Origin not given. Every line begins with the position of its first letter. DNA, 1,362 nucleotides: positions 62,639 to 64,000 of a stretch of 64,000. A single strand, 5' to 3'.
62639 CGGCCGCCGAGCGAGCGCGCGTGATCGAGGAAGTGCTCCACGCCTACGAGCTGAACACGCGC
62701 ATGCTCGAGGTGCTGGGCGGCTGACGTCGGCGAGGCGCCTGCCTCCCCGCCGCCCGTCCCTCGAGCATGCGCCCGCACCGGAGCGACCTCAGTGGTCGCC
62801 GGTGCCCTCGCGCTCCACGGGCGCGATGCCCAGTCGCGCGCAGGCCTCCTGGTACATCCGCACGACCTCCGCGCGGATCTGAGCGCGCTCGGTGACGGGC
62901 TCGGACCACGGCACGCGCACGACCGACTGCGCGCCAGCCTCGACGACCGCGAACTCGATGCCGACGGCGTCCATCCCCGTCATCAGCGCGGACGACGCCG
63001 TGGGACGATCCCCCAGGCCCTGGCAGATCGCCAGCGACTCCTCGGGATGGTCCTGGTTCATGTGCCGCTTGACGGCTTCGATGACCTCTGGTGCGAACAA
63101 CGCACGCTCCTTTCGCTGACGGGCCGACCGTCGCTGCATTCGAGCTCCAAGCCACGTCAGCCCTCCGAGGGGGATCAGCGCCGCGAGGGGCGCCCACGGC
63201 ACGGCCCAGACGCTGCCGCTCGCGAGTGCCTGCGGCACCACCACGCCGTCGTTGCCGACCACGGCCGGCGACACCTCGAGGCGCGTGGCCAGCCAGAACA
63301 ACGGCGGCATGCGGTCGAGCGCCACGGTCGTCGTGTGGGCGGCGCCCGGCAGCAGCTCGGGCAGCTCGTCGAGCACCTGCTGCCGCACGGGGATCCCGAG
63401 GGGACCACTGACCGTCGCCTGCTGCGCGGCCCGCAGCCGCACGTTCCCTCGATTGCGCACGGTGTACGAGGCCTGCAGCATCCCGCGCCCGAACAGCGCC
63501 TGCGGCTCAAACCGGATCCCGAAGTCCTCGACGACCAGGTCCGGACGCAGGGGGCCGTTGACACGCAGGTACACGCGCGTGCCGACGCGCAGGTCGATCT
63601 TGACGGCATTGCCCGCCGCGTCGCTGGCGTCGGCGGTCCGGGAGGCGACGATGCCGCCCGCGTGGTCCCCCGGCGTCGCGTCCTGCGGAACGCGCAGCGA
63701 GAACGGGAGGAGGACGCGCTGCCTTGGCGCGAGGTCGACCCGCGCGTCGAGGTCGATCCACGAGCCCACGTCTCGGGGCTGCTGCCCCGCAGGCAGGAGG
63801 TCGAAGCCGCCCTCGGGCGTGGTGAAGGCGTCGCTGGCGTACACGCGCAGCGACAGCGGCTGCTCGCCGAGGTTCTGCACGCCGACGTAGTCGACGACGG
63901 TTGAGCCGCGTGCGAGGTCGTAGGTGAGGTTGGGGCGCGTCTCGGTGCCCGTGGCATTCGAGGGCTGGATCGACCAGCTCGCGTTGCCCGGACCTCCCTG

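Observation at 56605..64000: Heme-acquisition island mixing HtaA/HmuTUV/HmuO with two uncharacterised surface or membrane proteins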

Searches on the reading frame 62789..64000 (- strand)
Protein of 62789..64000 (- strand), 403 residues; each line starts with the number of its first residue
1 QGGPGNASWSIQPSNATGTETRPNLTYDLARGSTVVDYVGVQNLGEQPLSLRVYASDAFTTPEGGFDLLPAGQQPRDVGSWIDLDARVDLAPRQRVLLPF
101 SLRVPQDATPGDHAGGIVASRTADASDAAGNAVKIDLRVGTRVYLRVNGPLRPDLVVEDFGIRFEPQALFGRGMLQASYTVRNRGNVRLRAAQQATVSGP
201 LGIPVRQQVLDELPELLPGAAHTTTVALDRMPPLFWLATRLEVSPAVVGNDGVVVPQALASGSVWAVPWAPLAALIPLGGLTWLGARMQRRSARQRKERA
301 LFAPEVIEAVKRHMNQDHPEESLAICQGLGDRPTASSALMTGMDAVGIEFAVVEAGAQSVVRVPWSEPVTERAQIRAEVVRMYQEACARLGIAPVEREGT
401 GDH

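Call 3: search_protein_families(library=pfam, proteins=[window:62789-63880:-], max_evalue=0.01)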
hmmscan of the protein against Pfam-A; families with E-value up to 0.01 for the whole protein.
window:62789-63880:- (363 aa): 2 families
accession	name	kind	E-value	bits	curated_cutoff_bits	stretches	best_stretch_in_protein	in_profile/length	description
PF10615.14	DUF2470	-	3.8e-17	63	22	1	270-342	4-77/77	Domain of unknown function (DUF2470)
PF06030.18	WxLIP_PGBD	-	0.00057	20.4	27.3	1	2-79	36-119/121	WxL Interacting Protein, peptidoglycan binding domain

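Call 4: search_protein_families(library=ncbifam, proteins=[window:62789-63880:-], max_evalue=0.01)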
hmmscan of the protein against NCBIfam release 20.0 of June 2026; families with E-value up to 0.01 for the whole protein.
window:62789-63880:- (363 aa): 1 family
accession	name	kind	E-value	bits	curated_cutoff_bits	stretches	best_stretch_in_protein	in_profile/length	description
TIGR04109.1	heme_ox_HugZ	equivalog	1e-05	25.2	240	1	272-357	4-86/243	HugZ family heme oxygenase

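Call 12: find_homologous_proteins(query=window:62789-64000:-)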
Query window:62789-64000:- (403 aa): 169 proteins with E <= 0.001 among 8000 candidates; the best 120 are listed.
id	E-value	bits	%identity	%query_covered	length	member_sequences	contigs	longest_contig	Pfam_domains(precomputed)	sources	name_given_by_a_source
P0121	2.8e-263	891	100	100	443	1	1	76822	PF10615.15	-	-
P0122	4.3e-106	374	48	99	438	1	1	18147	PF10615.15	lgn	-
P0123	3.7e-71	259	51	67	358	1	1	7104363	-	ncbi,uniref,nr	ncbi:DUF916 domain-containing protein [Micromonospora sp. NBC_01655]|uniref:WxL protein peptidoglyca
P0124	2.6e-70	256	45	69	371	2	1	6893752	PF06030.19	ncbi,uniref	ncbi:WxL protein peptidoglycan domain-containing protein [Solwaraspora sp. WMMA2101]|uniref:WxL prot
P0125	3.6e-70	255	49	66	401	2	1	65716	PF06030.19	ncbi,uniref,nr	ncbi:DUF916 domain-containing protein [Micromonospora sp. KC213]|uniref:WxL protein peptidoglycan do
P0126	6.7e-69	251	49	65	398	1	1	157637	PF06030.19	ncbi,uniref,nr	ncbi:WxL protein peptidoglycan domain-containing protein [Micromonospora sp. CB01531]|uniref:WxL pro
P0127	2.4e-68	249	48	68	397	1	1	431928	-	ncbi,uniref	ncbi:WxL protein peptidoglycan domain-containing protein [Micromonospora sp. NPDC051227]|uniref:WxL 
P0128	2.9e-68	249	49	65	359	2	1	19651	-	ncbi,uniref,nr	ncbi:DUF916 domain-containing protein [Micromonospora sp. KC207]|uniref:WxL protein peptidoglycan do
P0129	3.7e-68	249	47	69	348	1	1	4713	-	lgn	-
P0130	5.7e-68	248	46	68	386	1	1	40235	-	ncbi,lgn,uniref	ncbi:DUF916 domain-containing protein [Dactylosporangium sp. NPDC005572]|uniref:WxL protein peptidog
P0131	2.2e-67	246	50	66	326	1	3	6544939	-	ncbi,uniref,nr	ncbi:WxL protein peptidoglycan domain-containing protein [Spirilliplanes yamanashiensis]|uniref:DUF9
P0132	6.2e-67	245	47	72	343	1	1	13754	-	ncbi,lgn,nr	ncbi:MAG: putative protein of unknown function cell surface [Pseudonocardiales bacterium]|nr:putativ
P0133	9.7e-67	244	45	69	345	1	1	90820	-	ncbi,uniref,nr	ncbi:WxL protein peptidoglycan domain-containing protein [Asanoa siamensis]|uniref:DUF916 domain-con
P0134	4.3e-66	242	48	65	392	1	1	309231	-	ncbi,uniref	ncbi:WxL protein peptidoglycan domain-containing protein [Micromonospora sp. LOL_025]|uniref:WxL pro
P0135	1.3e-65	240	52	59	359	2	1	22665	-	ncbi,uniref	ncbi:DUF916 domain-containing protein [Polymorphospora sp. NPDC051019]|uniref:WxL protein peptidogly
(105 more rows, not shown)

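Call 32: find_encoding_contigs(protein=P0122, flank=10000, max_places=3)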
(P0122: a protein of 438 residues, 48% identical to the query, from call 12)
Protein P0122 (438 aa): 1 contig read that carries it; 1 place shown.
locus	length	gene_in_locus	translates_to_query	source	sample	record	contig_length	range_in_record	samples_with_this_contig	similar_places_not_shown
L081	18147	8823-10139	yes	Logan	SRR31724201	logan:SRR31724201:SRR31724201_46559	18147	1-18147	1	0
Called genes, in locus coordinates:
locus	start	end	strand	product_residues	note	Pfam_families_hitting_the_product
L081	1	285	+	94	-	?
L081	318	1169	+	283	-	PF00528:BPD_transp_1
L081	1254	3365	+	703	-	PF01590:GAF, PF13185:GAF_2, PF13492:GAF_3 (faint), PF17853:GGDEF_2, PF13556:HTH_30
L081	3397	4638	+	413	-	PF06545:AllG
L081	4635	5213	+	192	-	PF00857:Isochorismatase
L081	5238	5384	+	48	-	-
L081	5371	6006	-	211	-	PF01126:Heme_oxygenase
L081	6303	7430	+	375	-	PF04213:HtaA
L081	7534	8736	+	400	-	PF04213:HtaA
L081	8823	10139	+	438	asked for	PF10615:DUF2470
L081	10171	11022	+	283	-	PF04213:HtaA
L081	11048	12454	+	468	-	PF00960:Neocarzinostat (faint)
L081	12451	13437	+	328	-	PF01497:Peripla_BP_2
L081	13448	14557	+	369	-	PF01032:FecCD, PF00950:ABC-3 (weak)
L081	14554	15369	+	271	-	PF02463:SMC_N (faint), PF00005:ABC_tran, PF13304:AAA_21 (faint)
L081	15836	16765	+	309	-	PF01926:MMR_HSR1, PF02421:FeoB_N, PF02824:TGS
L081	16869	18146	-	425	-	?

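Call 45: find_related_loci(query=A2, collection=metagenome_contigs, flank=8000)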
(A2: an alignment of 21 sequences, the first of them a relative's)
Query A2 (443 aa) in metagenome_contigs; peptide patterns used: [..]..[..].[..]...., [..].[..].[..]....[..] (x = any residue, [..] = any of these).
600 stretches matched a pattern (row limit reached: there are more); 425 encode a relative of the query (tblastn E <= 1e-3); the best 80 are kept; 80 distinct loci.
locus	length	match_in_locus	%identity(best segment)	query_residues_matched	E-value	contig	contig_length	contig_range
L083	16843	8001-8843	46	48-324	1e-69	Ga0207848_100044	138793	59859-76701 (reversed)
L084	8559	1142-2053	44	15-318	1e-67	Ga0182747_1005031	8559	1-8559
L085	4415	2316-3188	43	37-324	3e-66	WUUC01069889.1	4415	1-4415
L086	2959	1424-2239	47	48-316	1e-65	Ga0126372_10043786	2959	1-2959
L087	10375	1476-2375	45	12-309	6e-64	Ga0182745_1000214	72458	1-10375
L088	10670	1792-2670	45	17-309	5e-63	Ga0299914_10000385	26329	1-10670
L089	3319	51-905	45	27-309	3e-63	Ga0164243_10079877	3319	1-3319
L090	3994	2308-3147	42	48-323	5e-63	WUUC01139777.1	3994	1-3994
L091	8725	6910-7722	46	48-309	3e-61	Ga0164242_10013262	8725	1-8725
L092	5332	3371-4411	38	40-373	6e-60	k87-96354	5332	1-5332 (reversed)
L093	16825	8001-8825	41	48-325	8e-59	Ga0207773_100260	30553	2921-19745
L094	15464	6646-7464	43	48-318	8e-59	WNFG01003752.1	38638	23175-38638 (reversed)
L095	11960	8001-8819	43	48-318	7e-59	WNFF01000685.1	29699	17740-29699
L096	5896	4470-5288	43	48-318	7e-59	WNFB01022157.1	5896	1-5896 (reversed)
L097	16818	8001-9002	38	13-335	1e-58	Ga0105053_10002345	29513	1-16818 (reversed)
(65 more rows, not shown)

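Call 55: search_protein_families(library=pfam, proteins=[P0121], max_evalue=1)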
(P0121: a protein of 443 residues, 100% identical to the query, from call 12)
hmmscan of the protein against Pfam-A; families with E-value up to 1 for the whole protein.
P0121 (443 aa): 3 families
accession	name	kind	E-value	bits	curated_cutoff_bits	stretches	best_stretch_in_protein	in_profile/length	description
PF10615.14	DUF2470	-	5.5e-17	62.5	22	1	350-422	4-77/77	Domain of unknown function (DUF2470)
PF06030.18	WxLIP_PGBD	-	9.9e-06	26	27.3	1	68-158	22-118/121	WxL Interacting Protein, peptidoglycan binding domain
PF04217.19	DUF412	-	0.57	10.6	23.6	0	306-331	64-89/141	Protein of unknown function, DUF412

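Call 58: search_protein_families(library=pfam, proteins=[L081:6303-7430:+, L081:7534-8736:+, L081:10171-11022:+], max_evalue=0.1)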
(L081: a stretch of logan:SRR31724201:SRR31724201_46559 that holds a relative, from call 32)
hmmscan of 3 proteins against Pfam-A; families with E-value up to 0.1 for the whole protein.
L081:6303-7430:+ (375 aa): 2 families
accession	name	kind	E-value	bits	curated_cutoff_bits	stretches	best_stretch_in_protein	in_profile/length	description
PF04213.18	HtaA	-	1.1e-53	182.6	24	1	44-210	1-164/164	Htaa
PF13731.11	WxL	-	0.029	14.8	25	1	272-349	90-174/214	WxL domain surface cell wall-binding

L081:7534-8736:+ (400 aa): 2 families
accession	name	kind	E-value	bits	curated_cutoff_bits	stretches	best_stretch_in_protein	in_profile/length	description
PF04213.18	HtaA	-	2.3e-11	45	24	1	69-184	23-137/164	Htaa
PF13731.11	WxL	-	0.0016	18.9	25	1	283-372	83-172/214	WxL domain surface cell wall-binding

L081:10171-11022:+ (283 aa): 2 families
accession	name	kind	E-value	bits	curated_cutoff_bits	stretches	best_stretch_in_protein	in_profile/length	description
PF04213.18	HtaA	-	1.3e-53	182.3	24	1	46-214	1-164/164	Htaa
PF03446.21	NAD_binding_2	-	0.017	15.6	21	0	83-106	115-138/161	NAD binding domain of 6-phosphogluconate dehydrogenase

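Call 61: find_encoding_contigs(protein=P0121, flank=10000, max_places=3)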
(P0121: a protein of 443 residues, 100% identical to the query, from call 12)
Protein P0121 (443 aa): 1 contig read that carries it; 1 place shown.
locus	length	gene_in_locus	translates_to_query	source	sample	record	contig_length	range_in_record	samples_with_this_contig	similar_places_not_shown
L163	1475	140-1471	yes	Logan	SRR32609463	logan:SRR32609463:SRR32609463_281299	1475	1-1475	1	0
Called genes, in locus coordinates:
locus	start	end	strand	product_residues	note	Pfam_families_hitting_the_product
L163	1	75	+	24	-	?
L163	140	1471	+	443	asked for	PF10615:DUF2470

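Call 62: predict_structure(alignment_id=A2)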
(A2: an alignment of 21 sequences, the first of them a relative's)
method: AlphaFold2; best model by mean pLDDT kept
length: 443 residues; sequences in the alignment: 21
mean_pLDDT: 85.7   pTM: 0.62
mean pLDDT of the five models: 85.7, 84.6, 81.6, 80.9, 76.5
residues with pLDDT >= 90: 256; 70-90: 122; 50-70: 36; < 50: 29
segments of 3 or more residues with pLDDT < 50: 1-10, 32-42, 438-443
pLDDT, mean of each block of 10 residues (from residue 1): 38 63 66 43 69 93 94 98 96 93 81 92 96 97 97 96 90 91 95 97 90 95 96 98 97 94 96 95 95 94 92 90 92 71 83 92 83 86 86 90 69 69 84 67 37
secondary structure, 60 per line:
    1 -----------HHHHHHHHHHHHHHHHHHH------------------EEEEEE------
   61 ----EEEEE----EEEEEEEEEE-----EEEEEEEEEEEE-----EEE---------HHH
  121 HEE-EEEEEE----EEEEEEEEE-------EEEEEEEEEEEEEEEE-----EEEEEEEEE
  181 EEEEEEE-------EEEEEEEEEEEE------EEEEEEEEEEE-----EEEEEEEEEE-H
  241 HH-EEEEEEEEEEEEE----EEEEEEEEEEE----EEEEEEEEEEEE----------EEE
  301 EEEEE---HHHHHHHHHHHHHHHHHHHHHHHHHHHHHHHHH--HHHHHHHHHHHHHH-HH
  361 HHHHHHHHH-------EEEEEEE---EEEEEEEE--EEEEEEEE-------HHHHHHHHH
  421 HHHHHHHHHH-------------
elements in order: H12-30 E49-54 E65-69 E74-83 E89-100 E106-108 H118-121 E125-130 E135-143 E151-166 E172-187 E195-206 E213-223 E229-238 E244-256 E261-271 E276-287 E298-305 H309-341 H344-357 H359-369 E377-383 E387-394 E397-404 H412-430

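Call 68: fold_search(model_id=the predicted structure, library=pdb)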
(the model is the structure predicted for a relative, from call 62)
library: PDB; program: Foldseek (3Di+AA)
matches with E <= 10: 1534; with E <= 0.001: 289
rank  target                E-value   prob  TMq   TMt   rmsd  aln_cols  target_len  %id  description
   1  9i25_C                2.2e-11  1.00  0.38  0.60   6.5       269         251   13  WxLIP from Enterococcus faecium locus A bound to long WxL (released 2026-01-28)
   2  9i1y_A                5.0e-11  1.00  0.38  0.59   6.5       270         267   13  WxLIP from Enterococcus faecium (released 2026-01-28)
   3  4kkp_B                1.6e-10  1.00  0.18  0.31  15.5       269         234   14  Crystal structure of Vibrio cholerae RbmA (crystal form 2) (released 2013-05-22)
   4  9i1y_B                2.1e-10  1.00  0.37  0.57   6.9       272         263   12  WxLIP from Enterococcus faecium (released 2026-01-28)
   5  4kkp_A                9.0e-10  1.00  0.18  0.31  15.6       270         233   12  Crystal structure of Vibrio cholerae RbmA (crystal form 2) (released 2013-05-22)
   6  4kkq_A                4.1e-09  1.00  0.19  0.32  15.9       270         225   13  Crystal structure of Vibrio cholerae RbmA (crystal form 1) (released 2013-05-22)
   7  4be6_A                1.5e-08  1.00  0.18  0.31  15.8       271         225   14  V. cholera biofilm scaffolding protein RbmA (released 2013-12-18)
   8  4kkq_B                1.7e-08  1.00  0.18  0.30  15.9       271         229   14  Crystal structure of Vibrio cholerae RbmA (crystal form 1) (released 2013-05-22)
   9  4be5_A                4.1e-08  1.00  0.18  0.31  15.9       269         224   14  V. cholera biofilm scaffolding protein RbmA (released 2013-12-18)
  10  5g50_B                4.5e-08  1.00  0.17  0.29  15.9       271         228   13  Vibrio cholerae scaffolding protein RbmA in complex with magnesium. (released 2017-11-29)
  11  4kkr_A                5.6e-08  1.00  0.19  0.32  15.7       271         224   15  Crystal structure of Vibrio cholerae RbmA (crystal form 3) (released 2013-05-22)
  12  6k73_B                1.0e-07  1.00  0.28  0.50   8.9       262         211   10  Chaperone-tip adhesin complex is vital for synergistic activation of CFA/I fimbriae biogenesis (released 2020-06-10)
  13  9fh8_A                1.4e-07  1.00  0.18  0.27  13.3       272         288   10  Crystal structure of the SPD-2 domain of Apis dorsata CEP192 (released 2025-03-26)
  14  6a8p_C                1.8e-07  1.00  0.18  0.12  14.1       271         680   14  Transglutaminase 2 mutant G224V in complex with GTP (released 2018-09-26)
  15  6kzb_C                2.0e-07  1.00  0.18  0.13  13.5       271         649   14  Transglutaminase2 complexed with calcium (released 2020-12-09)
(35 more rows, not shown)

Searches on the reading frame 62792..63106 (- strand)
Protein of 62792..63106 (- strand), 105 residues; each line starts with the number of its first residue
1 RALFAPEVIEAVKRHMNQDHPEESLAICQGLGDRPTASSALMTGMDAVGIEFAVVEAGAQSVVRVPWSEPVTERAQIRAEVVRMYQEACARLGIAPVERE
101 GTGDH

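Call 74: search_solved_structures(query=window:62792-63106:-, max_evalue=1, show_alignments=4)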
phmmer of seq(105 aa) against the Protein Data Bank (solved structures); distinct sequences matched with E-value up to 1: 10.
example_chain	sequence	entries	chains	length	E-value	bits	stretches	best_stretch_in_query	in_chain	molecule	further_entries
5bnc_A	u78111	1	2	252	6e-08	36.1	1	14-88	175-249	heme binding protein MSMEG_6519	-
8gbk_G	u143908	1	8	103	1.3e-06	31.8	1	5-89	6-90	Ssr1698 protein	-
6m09_A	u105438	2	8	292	2.6e-06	30.8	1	10-88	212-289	AT3G03890 protein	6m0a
8zxq_A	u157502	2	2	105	2.6e-06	30.8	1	5-88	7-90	Ssr1698 protein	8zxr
8gdw_AAA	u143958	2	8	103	2.7e-06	30.8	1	5-88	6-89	Ssr1698 protein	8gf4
9bl1_A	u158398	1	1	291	3.9e-06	30.2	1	11-91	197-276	Heme-binding protein, PtHOZ1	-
8fm6_A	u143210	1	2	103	6.8e-05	26.3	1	5-88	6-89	Ssr1698 protein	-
6gl0_A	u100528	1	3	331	0.45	14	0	38-98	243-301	Endoglucanase, family GH5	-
2obp_A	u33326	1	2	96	0.47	14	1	44-103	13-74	Putative DNA-binding protein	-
6gl2_A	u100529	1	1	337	0.47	14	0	38-98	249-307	Endoglucanase, family GH5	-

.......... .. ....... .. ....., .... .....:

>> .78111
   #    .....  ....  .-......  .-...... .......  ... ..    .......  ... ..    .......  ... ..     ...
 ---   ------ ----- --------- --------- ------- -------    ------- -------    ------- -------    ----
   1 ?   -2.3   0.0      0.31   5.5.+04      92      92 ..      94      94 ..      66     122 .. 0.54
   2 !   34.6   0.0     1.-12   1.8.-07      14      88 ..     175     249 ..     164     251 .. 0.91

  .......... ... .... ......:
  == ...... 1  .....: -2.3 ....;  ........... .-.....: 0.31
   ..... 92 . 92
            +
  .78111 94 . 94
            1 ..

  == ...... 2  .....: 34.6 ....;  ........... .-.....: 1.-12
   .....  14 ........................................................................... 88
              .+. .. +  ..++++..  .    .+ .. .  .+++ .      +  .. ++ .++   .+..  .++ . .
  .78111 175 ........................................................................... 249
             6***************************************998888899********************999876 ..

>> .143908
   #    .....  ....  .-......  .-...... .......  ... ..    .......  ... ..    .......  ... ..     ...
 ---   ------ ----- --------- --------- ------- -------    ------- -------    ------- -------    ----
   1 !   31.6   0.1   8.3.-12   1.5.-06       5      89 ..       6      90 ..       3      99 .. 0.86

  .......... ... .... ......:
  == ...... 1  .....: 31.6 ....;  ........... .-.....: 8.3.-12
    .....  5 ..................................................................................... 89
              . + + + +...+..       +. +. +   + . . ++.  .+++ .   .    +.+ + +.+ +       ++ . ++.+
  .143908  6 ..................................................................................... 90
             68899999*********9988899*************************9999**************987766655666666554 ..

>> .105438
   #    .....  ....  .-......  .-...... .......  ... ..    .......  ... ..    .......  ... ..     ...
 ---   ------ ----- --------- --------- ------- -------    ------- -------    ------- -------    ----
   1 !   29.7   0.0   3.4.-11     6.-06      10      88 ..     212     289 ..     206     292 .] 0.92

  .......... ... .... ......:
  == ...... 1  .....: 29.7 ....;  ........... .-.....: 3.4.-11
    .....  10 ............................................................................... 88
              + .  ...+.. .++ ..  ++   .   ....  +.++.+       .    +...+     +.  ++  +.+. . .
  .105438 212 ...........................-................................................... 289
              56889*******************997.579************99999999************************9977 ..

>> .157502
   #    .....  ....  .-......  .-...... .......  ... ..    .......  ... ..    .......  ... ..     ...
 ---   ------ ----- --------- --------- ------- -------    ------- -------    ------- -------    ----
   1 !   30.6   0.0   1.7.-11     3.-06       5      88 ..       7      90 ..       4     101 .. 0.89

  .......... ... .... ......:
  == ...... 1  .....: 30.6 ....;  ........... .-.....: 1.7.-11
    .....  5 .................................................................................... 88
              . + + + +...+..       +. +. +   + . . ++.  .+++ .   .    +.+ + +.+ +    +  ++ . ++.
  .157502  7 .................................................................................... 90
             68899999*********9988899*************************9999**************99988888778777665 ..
